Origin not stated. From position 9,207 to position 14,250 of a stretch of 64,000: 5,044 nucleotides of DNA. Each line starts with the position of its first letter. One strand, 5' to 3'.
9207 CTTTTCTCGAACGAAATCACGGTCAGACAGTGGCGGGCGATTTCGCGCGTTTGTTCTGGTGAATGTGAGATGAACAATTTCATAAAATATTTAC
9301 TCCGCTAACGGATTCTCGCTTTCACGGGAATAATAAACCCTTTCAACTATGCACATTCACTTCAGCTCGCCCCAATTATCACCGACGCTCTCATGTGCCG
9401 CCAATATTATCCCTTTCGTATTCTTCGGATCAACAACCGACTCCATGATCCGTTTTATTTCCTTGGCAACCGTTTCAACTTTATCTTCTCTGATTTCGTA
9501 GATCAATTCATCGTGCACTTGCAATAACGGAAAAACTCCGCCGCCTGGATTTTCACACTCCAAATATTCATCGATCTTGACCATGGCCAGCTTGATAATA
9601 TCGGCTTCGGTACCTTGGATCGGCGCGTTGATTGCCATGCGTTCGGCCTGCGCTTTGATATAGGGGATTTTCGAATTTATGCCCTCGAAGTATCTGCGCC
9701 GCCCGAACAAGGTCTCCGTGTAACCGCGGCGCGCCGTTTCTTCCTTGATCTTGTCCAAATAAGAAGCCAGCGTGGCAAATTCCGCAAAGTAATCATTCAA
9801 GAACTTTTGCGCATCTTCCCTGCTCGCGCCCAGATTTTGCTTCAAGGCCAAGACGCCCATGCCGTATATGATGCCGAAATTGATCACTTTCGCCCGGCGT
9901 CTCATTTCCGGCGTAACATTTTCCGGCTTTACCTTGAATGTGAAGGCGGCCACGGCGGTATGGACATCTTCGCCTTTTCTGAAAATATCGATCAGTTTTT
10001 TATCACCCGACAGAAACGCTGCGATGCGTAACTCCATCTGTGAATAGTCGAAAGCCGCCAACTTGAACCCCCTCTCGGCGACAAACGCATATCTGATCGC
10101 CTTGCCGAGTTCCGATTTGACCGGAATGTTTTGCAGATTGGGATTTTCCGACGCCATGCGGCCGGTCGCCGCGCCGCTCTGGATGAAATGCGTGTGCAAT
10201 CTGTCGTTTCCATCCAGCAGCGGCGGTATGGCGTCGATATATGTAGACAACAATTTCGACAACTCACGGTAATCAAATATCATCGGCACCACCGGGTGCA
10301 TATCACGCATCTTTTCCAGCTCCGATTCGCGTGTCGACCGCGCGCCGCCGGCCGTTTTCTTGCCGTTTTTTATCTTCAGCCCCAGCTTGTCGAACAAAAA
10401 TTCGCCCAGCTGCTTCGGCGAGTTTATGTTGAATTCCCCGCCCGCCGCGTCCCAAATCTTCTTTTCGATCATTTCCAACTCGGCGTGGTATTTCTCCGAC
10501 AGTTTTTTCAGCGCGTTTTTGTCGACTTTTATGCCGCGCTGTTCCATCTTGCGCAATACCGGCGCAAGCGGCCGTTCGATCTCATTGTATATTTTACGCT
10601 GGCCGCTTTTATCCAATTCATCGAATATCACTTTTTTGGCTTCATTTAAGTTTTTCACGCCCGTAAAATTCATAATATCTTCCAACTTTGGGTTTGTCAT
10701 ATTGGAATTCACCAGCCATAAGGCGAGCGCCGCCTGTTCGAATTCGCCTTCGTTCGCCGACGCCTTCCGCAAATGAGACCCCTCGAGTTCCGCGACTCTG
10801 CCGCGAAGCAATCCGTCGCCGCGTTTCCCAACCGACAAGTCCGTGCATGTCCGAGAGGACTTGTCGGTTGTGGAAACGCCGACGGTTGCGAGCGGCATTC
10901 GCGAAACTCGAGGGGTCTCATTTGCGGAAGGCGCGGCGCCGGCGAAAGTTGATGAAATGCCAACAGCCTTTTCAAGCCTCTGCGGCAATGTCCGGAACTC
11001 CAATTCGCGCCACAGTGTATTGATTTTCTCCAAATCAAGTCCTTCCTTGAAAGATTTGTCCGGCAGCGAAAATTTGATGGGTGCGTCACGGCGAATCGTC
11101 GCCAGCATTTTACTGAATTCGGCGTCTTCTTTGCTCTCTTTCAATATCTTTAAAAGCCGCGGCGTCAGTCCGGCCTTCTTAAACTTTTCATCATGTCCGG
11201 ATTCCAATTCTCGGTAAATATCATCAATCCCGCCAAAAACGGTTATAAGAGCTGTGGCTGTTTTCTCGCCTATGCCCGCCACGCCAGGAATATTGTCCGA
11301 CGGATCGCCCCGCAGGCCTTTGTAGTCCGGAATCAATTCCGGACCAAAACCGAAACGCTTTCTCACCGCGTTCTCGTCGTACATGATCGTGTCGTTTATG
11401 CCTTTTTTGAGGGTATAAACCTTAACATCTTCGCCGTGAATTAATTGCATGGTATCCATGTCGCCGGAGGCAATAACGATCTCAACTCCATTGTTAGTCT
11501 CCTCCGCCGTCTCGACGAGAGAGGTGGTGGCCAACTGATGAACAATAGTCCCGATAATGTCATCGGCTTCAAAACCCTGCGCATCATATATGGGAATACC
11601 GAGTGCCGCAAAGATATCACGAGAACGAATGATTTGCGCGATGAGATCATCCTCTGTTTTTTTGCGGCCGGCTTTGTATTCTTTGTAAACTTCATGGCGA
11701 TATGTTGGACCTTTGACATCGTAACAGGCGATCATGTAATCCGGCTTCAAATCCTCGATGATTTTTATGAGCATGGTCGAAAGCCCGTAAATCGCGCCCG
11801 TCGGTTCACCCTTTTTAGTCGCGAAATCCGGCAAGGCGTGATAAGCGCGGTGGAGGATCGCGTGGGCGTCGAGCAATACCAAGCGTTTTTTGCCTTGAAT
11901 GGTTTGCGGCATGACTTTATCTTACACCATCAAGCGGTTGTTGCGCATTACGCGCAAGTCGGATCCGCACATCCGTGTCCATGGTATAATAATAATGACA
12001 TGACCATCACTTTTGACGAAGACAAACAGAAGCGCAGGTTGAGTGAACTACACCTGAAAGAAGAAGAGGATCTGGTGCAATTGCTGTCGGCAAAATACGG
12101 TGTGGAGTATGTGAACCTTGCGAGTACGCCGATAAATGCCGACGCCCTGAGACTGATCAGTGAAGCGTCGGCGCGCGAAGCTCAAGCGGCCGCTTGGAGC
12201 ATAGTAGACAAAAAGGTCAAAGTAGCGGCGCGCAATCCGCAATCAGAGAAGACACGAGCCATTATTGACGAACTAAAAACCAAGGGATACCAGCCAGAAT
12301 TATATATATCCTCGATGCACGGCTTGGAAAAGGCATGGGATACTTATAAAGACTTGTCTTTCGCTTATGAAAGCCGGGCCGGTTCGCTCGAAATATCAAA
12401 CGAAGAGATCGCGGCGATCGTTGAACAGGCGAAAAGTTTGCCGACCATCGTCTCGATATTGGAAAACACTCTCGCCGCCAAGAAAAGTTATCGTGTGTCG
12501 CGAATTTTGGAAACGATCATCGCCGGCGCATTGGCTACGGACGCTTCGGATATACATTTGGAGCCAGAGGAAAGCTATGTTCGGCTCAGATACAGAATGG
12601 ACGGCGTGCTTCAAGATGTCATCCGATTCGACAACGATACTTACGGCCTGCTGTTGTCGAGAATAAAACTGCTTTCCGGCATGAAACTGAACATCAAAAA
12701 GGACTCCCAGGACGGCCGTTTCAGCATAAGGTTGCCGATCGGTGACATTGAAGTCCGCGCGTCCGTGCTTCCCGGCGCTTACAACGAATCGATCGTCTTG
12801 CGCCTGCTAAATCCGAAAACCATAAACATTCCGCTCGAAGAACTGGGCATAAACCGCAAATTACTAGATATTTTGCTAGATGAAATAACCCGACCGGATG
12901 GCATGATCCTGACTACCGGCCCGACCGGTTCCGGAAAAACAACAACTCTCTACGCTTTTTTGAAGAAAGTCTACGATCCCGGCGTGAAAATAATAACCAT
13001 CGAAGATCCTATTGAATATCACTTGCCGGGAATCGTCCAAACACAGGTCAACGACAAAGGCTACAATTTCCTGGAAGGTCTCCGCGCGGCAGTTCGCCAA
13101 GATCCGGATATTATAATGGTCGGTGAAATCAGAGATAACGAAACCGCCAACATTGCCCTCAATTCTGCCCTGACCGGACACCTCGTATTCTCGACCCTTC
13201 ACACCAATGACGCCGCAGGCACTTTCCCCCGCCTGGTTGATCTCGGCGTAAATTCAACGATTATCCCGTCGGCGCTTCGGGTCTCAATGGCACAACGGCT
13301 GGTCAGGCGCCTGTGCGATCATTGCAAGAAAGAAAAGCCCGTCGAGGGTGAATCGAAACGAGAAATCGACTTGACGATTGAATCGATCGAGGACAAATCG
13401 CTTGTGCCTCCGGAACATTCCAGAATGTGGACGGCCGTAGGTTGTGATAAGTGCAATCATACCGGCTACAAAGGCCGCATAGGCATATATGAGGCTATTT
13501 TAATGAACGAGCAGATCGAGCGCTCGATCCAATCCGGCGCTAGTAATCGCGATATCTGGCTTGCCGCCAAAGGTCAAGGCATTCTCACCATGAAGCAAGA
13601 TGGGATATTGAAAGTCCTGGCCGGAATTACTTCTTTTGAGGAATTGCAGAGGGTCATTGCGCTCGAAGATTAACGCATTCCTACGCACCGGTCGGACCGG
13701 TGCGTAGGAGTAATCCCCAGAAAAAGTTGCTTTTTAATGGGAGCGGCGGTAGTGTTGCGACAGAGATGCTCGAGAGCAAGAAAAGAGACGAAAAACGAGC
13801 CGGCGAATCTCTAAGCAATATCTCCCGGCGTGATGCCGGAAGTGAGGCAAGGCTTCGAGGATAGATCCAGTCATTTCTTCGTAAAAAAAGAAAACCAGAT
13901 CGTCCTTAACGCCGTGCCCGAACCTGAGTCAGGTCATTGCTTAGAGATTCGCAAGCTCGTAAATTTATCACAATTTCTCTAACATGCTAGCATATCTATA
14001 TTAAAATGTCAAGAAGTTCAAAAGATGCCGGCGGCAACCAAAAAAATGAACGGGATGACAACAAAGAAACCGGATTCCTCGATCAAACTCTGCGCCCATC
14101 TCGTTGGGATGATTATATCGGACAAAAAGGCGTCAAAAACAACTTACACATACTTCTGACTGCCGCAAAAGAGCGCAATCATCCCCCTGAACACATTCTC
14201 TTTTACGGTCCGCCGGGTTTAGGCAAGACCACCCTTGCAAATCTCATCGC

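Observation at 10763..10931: In-frame 169-bp palindromic insertion inside polA, at the position of the missing 3'-5' exonuclease domain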

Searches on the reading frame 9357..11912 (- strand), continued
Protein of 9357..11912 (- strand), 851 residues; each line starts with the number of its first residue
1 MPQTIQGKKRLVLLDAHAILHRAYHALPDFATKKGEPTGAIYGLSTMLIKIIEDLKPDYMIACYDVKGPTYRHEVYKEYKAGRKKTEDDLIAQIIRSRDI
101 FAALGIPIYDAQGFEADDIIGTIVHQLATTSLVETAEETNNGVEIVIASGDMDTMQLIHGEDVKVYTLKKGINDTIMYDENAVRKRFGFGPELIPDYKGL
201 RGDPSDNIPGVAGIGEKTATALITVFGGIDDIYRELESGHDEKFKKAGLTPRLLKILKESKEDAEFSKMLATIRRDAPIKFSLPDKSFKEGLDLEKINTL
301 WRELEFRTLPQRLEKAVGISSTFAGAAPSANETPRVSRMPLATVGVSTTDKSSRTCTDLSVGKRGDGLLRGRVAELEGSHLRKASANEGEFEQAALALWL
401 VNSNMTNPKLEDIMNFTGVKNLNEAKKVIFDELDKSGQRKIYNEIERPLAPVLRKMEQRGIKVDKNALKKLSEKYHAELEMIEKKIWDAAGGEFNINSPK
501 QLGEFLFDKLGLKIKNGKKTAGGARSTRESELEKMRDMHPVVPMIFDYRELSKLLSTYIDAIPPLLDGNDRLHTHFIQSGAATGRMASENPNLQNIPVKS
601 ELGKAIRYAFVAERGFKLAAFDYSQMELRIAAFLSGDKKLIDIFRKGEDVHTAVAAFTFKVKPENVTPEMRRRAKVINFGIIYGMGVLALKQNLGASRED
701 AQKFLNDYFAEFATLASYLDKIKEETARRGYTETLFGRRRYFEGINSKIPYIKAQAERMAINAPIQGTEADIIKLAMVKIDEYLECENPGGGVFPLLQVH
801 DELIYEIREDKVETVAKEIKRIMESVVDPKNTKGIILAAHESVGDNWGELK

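Call 60: find_encoding_contigs(protein=P0001, flank=300, max_places=6)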
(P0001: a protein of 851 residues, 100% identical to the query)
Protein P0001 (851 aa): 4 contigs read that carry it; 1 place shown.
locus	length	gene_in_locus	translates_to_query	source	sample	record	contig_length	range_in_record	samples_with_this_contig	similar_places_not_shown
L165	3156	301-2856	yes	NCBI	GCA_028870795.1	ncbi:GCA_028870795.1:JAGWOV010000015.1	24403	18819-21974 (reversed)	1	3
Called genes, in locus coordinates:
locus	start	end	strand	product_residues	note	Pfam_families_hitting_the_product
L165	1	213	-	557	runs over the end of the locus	PF05157:MshEN (weak), PF00437:T2SSE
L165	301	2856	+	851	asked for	PF02739:5_3_exonuc_N, PF01367:5_3_exonuc, PF00476:DNA_pol_A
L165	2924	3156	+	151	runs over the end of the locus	PF02367:TsaE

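Call 74: find_encoding_contigs(protein=P0003, flank=10000, max_places=1)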
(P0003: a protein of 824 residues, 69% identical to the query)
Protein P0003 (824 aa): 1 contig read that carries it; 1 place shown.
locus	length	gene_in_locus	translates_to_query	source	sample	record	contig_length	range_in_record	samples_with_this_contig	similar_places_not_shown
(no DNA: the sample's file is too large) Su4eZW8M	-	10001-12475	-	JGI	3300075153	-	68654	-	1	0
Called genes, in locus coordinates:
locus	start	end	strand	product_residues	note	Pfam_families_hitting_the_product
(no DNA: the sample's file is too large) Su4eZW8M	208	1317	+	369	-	PF00712:DNA_pol3_beta, PF02767:DNA_pol3_beta_2, PF02768:DNA_pol3_beta_3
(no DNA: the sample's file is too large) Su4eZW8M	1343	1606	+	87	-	-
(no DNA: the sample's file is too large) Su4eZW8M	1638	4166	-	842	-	PF00912:Transgly, PF00905:Transpeptidase, PF17957:Big_7 (weak)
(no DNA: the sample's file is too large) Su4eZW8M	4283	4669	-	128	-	-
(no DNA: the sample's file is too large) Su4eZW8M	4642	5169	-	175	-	PF02075:RuvC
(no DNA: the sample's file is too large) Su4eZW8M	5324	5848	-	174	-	PF20772:TACO1_YebC_N, PF01709:Transcrip_reg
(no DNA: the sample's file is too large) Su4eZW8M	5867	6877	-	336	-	PF06068:TIP49 (faint), PF01078:Mg_chelatase (faint), PF05496:RuvB_N, PF00004:AAA, PF07728:AAA_5, PF17864:AAA_lid_4, PF05491:WHD_RuvB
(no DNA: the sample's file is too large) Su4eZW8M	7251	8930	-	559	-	PF00437:T2SSE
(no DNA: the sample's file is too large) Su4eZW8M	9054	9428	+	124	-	-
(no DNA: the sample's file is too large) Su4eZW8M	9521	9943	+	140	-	-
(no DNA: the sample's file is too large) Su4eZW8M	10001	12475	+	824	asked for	PF02739:5_3_exonuc_N, PF01367:5_3_exonuc, PF00476:DNA_pol_A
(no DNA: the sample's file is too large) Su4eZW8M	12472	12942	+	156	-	PF02367:TsaE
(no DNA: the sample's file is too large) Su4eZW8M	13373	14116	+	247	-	PF21694:DNA_pol3_delta_C (weak)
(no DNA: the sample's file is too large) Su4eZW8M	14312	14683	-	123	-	-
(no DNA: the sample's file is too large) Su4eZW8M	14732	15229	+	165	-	PF00588:SpoU_methylase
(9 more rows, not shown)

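Call 75: find_encoding_contigs(protein=P0006, flank=10000, max_places=1)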
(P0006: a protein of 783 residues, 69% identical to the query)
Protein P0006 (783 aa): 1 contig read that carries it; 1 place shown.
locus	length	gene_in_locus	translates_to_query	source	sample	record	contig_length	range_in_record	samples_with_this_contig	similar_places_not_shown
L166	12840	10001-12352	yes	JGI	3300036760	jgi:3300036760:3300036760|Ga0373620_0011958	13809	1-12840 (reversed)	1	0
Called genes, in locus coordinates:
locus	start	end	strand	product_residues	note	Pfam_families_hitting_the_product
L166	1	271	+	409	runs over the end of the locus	PF00308:Bac_DnaA, PF00004:AAA (faint), PF01695:IstB_IS21 (weak), PF08299:Bac_DnaA_C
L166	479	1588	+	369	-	PF00712:DNA_pol3_beta, PF02767:DNA_pol3_beta_2, PF02768:DNA_pol3_beta_3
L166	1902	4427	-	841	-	PF00912:Transgly, PF00905:Transpeptidase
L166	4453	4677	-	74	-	-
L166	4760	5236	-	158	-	PF02075:RuvC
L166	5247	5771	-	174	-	PF20772:TACO1_YebC_N, PF01709:Transcrip_reg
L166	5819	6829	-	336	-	PF06068:TIP49 (faint), PF01078:Mg_chelatase (faint), PF05496:RuvB_N, PF00004:AAA, PF07728:AAA_5, PF17864:AAA_lid_4, PF05491:WHD_RuvB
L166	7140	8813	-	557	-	PF00437:T2SSE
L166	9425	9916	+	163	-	-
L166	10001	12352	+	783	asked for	PF02739:5_3_exonuc_N, PF01367:5_3_exonuc, PF00476:DNA_pol_A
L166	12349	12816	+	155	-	PF02367:TsaE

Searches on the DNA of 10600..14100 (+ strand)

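Call 63: search_rna_families(source=window, start=10600, end=14100, threshold=evalue, max_evalue=5)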
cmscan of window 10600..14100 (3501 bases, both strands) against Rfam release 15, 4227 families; matches with E-value up to 5: 2.
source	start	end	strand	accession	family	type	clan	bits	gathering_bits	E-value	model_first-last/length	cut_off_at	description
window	10815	10883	+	RF00829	mir-149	Gene; miRNA;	-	23.3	79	1.2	1-86/86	no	mir-149 microRNA precursor family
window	13591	13635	+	RF04066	mir-1256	Gene; miRNA;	-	20.1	70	1.1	1-70/70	no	mir-1256 microRNA precursor family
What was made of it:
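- On Known structured RNA (Rfam): At E <= 5 there was only a chance mir-149 match at 23 bits against a gathering score of 79 (call 63).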

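Call 72: search_dna_similar(query=window:10745-10950:+, collection=phages, mode=distant, max_evalue=0.01, max_rows=10)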
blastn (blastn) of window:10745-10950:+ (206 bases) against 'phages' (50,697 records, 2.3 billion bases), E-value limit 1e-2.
No match.

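Call 73: search_dna_similar(query=window:10745-10950:+, collection=plasmids, mode=distant, max_evalue=0.01, max_rows=10)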
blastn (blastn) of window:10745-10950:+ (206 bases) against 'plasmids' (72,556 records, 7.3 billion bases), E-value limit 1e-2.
No match.
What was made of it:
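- in the phage or plasmid collections (calls 72, 73)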

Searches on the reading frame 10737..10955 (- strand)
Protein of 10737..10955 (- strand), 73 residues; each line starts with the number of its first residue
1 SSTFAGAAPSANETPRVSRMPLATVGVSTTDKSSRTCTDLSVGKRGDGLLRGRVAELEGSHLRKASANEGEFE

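Call 52: search_protein_representatives(protein=window:10737-10955:-)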
Query: 73 residues. Proteins with E-value up to 0.001 (for the whole library): 1; up to 1e-10: 0; up to 1e-30: 0. The best 1 are listed.
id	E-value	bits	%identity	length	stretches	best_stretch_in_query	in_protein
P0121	4.6e-07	45.6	46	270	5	5-37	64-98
